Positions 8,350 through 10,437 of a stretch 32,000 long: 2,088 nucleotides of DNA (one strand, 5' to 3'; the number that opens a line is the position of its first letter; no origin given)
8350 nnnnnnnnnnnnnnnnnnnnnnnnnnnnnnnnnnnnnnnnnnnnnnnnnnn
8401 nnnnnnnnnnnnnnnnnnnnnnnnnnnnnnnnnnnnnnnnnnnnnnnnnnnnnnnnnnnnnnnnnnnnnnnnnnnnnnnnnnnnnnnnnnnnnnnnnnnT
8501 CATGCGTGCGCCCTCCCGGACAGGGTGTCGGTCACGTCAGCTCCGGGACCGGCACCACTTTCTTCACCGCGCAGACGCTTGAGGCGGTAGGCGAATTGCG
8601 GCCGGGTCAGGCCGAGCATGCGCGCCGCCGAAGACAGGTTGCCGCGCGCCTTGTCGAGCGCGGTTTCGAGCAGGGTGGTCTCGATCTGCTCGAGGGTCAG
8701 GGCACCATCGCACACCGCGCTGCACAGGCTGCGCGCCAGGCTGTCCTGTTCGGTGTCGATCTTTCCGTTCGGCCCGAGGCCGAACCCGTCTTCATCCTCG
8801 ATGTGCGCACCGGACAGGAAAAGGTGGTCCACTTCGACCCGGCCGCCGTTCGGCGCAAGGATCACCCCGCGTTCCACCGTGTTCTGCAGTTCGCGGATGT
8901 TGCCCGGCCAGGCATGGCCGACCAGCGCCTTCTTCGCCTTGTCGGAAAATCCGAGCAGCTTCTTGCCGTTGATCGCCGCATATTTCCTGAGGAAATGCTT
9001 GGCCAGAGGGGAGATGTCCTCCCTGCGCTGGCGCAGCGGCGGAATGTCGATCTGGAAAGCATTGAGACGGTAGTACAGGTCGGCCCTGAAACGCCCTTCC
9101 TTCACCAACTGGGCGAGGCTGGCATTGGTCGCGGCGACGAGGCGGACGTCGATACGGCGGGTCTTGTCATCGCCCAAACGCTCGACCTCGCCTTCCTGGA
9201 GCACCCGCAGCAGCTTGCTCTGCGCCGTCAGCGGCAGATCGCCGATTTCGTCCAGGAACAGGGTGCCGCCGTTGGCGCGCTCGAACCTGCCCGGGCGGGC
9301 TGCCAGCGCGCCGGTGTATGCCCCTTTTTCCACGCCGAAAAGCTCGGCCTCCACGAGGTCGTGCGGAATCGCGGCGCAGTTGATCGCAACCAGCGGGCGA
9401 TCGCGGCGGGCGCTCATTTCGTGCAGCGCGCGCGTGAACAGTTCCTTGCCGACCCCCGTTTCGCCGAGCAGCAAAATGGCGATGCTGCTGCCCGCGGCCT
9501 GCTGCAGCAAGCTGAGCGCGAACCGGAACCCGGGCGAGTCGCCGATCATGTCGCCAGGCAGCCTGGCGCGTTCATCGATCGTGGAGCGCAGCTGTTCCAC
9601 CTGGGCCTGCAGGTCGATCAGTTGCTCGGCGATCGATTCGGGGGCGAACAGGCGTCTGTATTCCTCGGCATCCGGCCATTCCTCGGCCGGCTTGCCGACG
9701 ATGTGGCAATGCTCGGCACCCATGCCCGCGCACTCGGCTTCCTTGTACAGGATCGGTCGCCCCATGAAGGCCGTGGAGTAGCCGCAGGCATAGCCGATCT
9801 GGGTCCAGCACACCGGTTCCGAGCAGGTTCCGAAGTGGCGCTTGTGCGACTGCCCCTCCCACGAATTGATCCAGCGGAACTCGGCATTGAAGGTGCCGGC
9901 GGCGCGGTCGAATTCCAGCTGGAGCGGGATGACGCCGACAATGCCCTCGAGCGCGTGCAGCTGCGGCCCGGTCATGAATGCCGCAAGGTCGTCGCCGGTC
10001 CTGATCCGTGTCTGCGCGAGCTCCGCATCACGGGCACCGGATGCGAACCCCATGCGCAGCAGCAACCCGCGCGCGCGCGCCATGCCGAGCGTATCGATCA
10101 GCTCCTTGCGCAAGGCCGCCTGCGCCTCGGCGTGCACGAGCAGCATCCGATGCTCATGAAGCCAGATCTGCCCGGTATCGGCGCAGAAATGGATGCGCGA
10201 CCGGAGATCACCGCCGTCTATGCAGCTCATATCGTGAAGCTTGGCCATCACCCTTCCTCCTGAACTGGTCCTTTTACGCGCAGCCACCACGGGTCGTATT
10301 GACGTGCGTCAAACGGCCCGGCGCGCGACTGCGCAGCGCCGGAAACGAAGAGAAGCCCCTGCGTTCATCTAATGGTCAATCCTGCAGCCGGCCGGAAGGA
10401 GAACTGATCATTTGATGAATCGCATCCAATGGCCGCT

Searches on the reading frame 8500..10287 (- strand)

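Call 88: search_protein_families(library=pfam, proteins=[window:8500-10287:-], max_evalue=0.0001)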
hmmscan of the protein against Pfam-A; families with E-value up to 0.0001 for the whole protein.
window:8500-10287:- (595 aa): 9 families
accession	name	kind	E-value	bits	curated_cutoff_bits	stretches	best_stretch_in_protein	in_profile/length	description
PF00158.32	Sigma54_activat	-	6e-67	225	20.2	1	247-413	1-167/168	Sigma-54 interaction domain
PF06505.16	XylR_N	-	8.4e-39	131.8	23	1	27-127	1-101/101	Activator of aromatic catabolism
PF25601.1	AAA_lid_14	-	8.7e-23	80.4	27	1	419-490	1-71/87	AAA+ ATPase lid domain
PF14532.12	Sigma54_activ_2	-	4.5e-22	79.2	25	1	261-418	14-138/138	Sigma-54 interaction domain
PF02954.25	HTH_8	-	6.7e-12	45.4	22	1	531-572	1-42/42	Bacterial regulatory protein, Fis family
PF02830.23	V4R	-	5.4e-10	39.7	31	1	139-199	1-61/62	V4R domain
PF07724.20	AAA_2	-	1.1e-05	25.9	27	1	269-397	4-133/166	AAA domain (Cdc48 subfamily)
PF07728.20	AAA_5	-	1.6e-05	25.4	22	1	271-388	2-122/139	AAA domain (dynein-related subfamily)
PF01078.27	Mg_chelatase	-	3.8e-05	23.6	20.3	0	325-391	92-160/207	Magnesium chelatase, subunit ChlI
